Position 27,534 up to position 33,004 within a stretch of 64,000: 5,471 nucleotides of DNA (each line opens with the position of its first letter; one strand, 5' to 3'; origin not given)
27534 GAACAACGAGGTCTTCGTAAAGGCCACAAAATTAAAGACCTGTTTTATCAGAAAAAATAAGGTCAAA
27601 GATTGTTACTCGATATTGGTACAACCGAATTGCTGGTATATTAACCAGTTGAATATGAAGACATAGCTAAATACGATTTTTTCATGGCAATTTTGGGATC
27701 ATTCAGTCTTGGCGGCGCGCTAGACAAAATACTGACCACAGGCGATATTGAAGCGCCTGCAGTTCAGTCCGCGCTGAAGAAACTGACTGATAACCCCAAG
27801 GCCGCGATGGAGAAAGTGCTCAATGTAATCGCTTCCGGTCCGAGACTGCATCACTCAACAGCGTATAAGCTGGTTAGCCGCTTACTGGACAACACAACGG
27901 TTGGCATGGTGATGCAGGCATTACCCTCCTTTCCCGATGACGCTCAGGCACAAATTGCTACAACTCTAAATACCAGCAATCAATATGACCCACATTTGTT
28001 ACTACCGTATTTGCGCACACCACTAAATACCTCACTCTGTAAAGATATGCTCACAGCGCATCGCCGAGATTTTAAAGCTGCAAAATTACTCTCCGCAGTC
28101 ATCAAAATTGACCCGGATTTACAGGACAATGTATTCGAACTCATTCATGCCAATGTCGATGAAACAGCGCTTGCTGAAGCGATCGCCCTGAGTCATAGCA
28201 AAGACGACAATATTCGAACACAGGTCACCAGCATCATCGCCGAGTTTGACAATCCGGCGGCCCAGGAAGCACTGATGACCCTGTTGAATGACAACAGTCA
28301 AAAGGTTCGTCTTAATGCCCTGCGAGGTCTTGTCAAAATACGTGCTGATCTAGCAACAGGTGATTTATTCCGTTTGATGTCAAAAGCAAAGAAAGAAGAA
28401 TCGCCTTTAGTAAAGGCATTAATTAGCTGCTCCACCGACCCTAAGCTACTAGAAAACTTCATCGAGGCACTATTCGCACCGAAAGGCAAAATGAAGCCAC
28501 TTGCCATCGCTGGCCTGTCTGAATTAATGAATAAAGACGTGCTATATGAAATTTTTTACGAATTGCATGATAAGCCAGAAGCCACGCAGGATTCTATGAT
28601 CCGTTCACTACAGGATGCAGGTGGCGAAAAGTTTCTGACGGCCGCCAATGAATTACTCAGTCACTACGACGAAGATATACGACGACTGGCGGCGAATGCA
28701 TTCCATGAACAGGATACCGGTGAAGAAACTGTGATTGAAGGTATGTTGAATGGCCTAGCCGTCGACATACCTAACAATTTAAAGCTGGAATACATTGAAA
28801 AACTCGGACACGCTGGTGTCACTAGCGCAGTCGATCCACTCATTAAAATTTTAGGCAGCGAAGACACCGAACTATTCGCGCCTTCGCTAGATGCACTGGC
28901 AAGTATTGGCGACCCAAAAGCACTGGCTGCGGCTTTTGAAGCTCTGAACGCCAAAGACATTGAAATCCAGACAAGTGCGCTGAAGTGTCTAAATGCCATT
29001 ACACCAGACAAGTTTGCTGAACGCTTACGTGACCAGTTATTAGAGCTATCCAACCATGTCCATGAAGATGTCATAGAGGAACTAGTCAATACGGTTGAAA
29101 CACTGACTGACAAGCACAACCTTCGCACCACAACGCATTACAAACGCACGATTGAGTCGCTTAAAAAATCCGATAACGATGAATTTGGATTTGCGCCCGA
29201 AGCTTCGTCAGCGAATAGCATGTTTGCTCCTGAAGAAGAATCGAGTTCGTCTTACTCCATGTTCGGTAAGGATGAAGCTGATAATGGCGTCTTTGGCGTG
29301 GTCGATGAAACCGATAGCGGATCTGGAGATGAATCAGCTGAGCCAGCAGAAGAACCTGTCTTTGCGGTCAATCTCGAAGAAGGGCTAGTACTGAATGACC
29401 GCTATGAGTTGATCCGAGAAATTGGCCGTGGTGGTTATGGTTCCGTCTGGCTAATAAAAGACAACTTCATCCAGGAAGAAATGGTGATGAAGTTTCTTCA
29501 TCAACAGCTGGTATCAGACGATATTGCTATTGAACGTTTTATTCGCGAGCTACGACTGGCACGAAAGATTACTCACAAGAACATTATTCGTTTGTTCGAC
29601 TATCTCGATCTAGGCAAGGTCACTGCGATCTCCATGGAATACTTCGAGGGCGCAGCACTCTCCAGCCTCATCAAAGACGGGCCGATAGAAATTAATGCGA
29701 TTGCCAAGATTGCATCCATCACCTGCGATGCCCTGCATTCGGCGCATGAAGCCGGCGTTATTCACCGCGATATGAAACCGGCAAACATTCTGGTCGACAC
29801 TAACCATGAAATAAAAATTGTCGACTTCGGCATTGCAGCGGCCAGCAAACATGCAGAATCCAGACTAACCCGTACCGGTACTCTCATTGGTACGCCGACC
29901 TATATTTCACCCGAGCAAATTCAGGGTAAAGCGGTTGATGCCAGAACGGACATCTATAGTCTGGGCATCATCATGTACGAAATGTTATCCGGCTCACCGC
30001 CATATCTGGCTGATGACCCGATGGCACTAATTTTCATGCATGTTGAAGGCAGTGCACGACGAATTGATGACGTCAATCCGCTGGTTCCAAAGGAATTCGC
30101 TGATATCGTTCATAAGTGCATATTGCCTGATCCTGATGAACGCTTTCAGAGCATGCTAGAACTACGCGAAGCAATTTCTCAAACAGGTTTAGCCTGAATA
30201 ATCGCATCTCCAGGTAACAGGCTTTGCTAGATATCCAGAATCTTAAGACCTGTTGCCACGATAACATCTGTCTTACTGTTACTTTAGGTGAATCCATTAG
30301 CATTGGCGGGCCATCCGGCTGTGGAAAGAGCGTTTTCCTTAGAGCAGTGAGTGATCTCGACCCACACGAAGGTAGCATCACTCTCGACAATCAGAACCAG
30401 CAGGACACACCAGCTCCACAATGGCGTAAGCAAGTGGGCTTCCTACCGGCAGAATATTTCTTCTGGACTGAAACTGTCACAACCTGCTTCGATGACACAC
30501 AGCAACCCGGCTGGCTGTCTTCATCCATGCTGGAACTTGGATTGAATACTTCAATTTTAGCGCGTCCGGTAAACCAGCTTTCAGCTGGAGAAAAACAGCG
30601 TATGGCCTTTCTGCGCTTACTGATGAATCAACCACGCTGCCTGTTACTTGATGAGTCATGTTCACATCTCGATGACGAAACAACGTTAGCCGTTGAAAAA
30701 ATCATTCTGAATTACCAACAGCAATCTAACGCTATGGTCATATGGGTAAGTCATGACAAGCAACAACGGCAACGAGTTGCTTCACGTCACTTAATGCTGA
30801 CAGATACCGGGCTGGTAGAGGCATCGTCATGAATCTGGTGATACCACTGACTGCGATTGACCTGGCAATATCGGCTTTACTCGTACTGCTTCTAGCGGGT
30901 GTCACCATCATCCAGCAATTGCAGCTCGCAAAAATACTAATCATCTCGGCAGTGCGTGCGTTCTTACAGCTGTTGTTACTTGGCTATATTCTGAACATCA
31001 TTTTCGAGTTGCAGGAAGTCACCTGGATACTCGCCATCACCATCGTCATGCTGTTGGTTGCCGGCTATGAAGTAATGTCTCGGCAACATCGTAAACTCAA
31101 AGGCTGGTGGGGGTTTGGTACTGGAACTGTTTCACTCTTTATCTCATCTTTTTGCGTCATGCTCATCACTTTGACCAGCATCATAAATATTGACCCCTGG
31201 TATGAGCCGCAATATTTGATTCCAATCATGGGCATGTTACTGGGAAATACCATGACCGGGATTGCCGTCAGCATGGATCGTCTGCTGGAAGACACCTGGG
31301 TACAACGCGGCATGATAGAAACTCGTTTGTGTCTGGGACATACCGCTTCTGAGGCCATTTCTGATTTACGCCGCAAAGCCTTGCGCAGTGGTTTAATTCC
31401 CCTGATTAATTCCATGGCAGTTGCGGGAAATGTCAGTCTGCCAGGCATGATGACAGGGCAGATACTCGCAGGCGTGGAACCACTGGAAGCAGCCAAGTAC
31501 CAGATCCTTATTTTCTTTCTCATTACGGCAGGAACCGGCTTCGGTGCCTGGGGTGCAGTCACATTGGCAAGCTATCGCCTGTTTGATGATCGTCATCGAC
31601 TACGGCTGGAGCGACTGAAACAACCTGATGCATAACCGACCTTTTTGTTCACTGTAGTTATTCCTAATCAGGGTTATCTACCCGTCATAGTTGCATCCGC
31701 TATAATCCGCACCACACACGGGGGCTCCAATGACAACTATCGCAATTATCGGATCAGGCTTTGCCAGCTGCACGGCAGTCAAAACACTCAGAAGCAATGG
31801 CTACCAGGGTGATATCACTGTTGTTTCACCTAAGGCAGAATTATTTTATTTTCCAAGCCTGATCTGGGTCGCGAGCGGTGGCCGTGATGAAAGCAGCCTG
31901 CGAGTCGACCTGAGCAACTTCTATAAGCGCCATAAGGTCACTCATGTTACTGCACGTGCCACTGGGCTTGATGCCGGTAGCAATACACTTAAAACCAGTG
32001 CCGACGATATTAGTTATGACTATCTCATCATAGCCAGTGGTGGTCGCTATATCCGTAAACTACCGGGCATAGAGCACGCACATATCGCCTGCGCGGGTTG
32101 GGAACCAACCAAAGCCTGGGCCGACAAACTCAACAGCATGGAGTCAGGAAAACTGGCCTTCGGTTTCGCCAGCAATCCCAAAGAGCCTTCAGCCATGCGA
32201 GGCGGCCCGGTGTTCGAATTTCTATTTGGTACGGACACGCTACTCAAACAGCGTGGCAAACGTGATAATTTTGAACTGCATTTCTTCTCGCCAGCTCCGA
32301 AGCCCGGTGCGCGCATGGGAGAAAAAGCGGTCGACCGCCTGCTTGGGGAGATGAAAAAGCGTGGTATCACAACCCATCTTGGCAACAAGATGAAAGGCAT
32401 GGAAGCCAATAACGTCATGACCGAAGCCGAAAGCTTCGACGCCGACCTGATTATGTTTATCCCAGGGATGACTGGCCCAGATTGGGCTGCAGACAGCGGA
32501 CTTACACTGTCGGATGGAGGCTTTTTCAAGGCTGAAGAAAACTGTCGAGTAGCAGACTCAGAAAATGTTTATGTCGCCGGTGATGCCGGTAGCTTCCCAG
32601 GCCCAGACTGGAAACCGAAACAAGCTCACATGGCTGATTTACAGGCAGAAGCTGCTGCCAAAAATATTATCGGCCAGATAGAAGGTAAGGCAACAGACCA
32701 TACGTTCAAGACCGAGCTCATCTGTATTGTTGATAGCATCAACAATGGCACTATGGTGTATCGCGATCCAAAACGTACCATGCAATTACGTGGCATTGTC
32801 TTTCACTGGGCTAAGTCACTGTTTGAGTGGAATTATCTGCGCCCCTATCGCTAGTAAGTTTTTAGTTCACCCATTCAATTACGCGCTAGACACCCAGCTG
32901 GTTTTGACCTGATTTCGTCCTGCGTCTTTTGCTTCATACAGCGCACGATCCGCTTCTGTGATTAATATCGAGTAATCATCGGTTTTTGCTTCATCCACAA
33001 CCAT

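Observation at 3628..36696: Local expansion of eukaryote-like Ser/Thr kinases, three with N-terminal receiver-like domains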

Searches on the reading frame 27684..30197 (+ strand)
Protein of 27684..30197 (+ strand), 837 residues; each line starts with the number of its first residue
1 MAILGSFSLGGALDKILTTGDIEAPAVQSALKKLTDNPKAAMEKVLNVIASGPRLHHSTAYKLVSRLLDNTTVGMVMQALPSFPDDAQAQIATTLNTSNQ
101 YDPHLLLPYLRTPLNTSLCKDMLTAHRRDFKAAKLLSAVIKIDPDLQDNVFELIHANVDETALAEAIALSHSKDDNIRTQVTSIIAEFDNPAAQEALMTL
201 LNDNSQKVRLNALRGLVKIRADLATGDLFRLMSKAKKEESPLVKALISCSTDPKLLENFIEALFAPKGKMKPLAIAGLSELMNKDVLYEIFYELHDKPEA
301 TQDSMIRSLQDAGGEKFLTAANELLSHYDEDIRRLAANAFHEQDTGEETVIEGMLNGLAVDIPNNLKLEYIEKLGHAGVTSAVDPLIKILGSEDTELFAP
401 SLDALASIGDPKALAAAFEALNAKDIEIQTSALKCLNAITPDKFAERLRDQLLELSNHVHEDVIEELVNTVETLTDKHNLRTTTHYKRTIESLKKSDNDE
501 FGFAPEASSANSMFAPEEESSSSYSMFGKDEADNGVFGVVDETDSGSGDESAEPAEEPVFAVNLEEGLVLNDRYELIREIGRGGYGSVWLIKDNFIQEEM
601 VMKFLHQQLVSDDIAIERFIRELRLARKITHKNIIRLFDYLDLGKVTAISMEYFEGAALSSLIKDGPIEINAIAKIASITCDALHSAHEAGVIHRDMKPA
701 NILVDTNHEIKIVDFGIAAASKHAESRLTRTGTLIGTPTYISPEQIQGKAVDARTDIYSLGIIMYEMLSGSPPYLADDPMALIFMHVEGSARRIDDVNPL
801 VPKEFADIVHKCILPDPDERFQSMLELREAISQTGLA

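Call 3: search_protein_families(library=pfam, proteins=[window:27684-30197:+], max_evalue=0.01)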
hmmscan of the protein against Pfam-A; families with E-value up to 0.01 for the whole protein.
window:27684-30197:+ (837 aa): 9 families
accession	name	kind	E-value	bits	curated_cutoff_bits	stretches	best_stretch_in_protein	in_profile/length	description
PF00069.31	Pkinase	-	2.8e-53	181.4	31.7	1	574-822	1-253/263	Protein kinase domain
PF07714.23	PK_Tyr_Ser-Thr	-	6.9e-33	114.5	23.1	1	575-821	2-249/258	Protein tyrosine and serine/threonine kinase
PF13646.12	HEAT_2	-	1.9e-18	67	27.7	3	383-454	1-73/88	HEAT repeats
PF03109.22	ABC1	-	8.5e-07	28.8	22.9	1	648-725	144-221/244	ABC1 atypical kinase-like domain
PF02985.28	HEAT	-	8e-06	26.1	23.5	0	196-219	4-27/31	HEAT repeat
PF11838.14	ERAP1_C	-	3.1e-05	24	38.2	0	106-211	125-233/318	ERAP1-like C-terminal domain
PF01602.26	Adaptin_N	-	0.00085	18.4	37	0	196-492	83-383/524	Adaptin N terminal region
PF01636.29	APH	-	0.0024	18.1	23.2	0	683-718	161-197/239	Phosphotransferase enzyme family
PF01163.29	RIO1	-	0.0096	16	22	0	651-726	85-159/187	RIO domain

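Call 77: search_protein_families(library=ncbifam, proteins=[window:27684-30197:+], max_evalue=0.001)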
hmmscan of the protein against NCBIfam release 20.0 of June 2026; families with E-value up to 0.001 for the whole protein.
window:27684-30197:+ (837 aa): 23 families
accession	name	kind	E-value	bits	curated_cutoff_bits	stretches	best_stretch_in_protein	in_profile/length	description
NF033483.0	PknB_PASTA_kin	equivalog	6.2e-85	286.3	450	1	567-833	2-267/563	Stk1 family PASTA domain-containing Ser/Thr kinase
NF047741.1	antiphage_MADS6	equivalog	1.7e-47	162.3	460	2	674-833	302-459/612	methylation-associated defense system protein kinase MAD6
NF052427.1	StpK7MSMEG_1200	equivalog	7.8e-45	153.4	900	1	573-833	8-267/601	serine/threonine protein kinase StpK7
NF009651.0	PRK13184.1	equivalog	2.4e-41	141.7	839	1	572-833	2-289/932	serine/threonine-protein kinase PknD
TIGR03903.1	TOMM_kin_cyc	equivalog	3.2e-35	121.3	705.75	1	597-771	3-186/1267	TOMM system kinase/cyclase fusion protein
NF053615.1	SerThrKinAfsKStmc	equivalog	2e-29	102.8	1300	1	574-820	15-254/809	protein serine/threonine kinase AfsK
NF033442.0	BREX_PglW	equivalog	1.1e-25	89.6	990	2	444-723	434-665/1391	BREX system serine/threonine kinase PglW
NF038150.1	lanthi_synth_IV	equivalog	2.4e-24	85.7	650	1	557-833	181-455/851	class IV lanthionine synthetase LanL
NF043056.1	T4SS_LegK1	equivalog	2.9e-12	46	550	1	612-765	118-281/516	Dot/Icm T4SS effector kinase LegK1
NF038151.1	lanthi_synth_III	equivalog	7.6e-12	44.4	575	1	672-774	337-429/833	class III lanthionine synthetase LanKC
TIGR03724.2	arch_bud32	equivalog_domain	4.8e-10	39.2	125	1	605-727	26-140/193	KEOPS complex kinase/ATPase Bud32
NF011463.0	PRK14879.1-4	equivalog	2.8e-09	36.7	188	1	602-726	49-168/237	Kae1-associated kinase Bud32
NF011460.0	PRK14879.1-1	equivalog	2e-08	33.7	199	1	595-729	34-168/232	Kae1-associated kinase Bud32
NF058632.1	SerThrKinPrkT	equivalog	2.8e-08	33.2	280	1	571-717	20-164/322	serine/threonine protein kinase PrkT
NF007174.0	PRK09605.1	equivalog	5.5e-08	31.7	447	1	594-727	358-482/535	bifunctional N(6)-L-threonylcarbamoyladenine synthase/serine/threonine protein kinase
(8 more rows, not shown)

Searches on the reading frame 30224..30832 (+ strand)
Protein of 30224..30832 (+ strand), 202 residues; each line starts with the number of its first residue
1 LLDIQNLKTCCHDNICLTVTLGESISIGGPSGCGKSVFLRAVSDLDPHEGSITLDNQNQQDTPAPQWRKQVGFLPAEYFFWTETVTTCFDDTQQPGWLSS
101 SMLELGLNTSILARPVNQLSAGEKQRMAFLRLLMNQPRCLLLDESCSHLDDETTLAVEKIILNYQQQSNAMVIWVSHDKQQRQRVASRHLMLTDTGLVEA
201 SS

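Call 5: search_protein_families(library=pfam, proteins=[window:30224-30832:+], max_evalue=0.001)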
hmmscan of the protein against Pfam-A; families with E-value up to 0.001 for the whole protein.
window:30224-30832:+ (202 aa): 2 families
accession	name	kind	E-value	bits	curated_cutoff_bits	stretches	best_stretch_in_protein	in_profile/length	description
PF00005.33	ABC_tran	-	4.5e-24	86.1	25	1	13-146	2-136/137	ABC transporter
PF02463.25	SMC_N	-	1.8e-06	28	40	1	118-184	136-204/220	RecF/RecN/SMC N terminal domain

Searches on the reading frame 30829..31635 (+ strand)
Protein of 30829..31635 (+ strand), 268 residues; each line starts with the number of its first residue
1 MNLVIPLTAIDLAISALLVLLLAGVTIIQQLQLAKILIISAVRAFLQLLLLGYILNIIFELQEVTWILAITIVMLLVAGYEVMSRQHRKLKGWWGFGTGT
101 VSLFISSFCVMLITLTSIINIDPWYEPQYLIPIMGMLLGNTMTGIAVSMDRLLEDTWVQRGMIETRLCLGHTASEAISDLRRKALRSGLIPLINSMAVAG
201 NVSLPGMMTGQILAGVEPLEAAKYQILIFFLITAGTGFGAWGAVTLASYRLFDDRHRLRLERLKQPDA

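Call 13: search_protein_families(library=pfam, proteins=[window:30829-31635:+], max_evalue=0.001)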
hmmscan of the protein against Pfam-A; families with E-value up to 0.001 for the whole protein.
window:30829-31635:+ (268 aa): 1 family
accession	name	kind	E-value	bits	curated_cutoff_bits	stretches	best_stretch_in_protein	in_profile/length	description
PF03649.18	UPF0014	-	9.5e-83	277.7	22.6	1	10-252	2-242/242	Uncharacterised protein family (UPF0014)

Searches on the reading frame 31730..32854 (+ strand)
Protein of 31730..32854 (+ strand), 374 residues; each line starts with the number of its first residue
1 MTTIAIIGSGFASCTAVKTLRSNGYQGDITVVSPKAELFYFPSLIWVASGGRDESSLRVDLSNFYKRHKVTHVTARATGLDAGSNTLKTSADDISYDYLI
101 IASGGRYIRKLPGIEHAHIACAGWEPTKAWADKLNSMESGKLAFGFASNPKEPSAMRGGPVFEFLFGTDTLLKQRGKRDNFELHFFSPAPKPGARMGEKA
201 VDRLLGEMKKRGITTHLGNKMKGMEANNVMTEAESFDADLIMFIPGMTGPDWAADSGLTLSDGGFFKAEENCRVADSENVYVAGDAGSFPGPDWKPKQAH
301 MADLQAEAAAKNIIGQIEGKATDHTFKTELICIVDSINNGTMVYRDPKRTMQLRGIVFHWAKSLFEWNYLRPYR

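Call 13: search_protein_families(library=pfam, proteins=[window:31730-32854:+], max_evalue=0.001)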
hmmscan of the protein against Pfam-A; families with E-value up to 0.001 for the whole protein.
window:31730-32854:+ (374 aa): 2 families
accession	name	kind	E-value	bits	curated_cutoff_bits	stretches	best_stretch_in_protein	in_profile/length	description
PF07992.20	Pyr_redox_2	-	1.6e-22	80.8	26.1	2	3-134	2-140/291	Pyridine nucleotide-disulphide oxidoreductase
PF00070.33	Pyr_redox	-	0.00025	21.9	22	0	184-228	26-70/82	Pyridine nucleotide-disulphide oxidoreductase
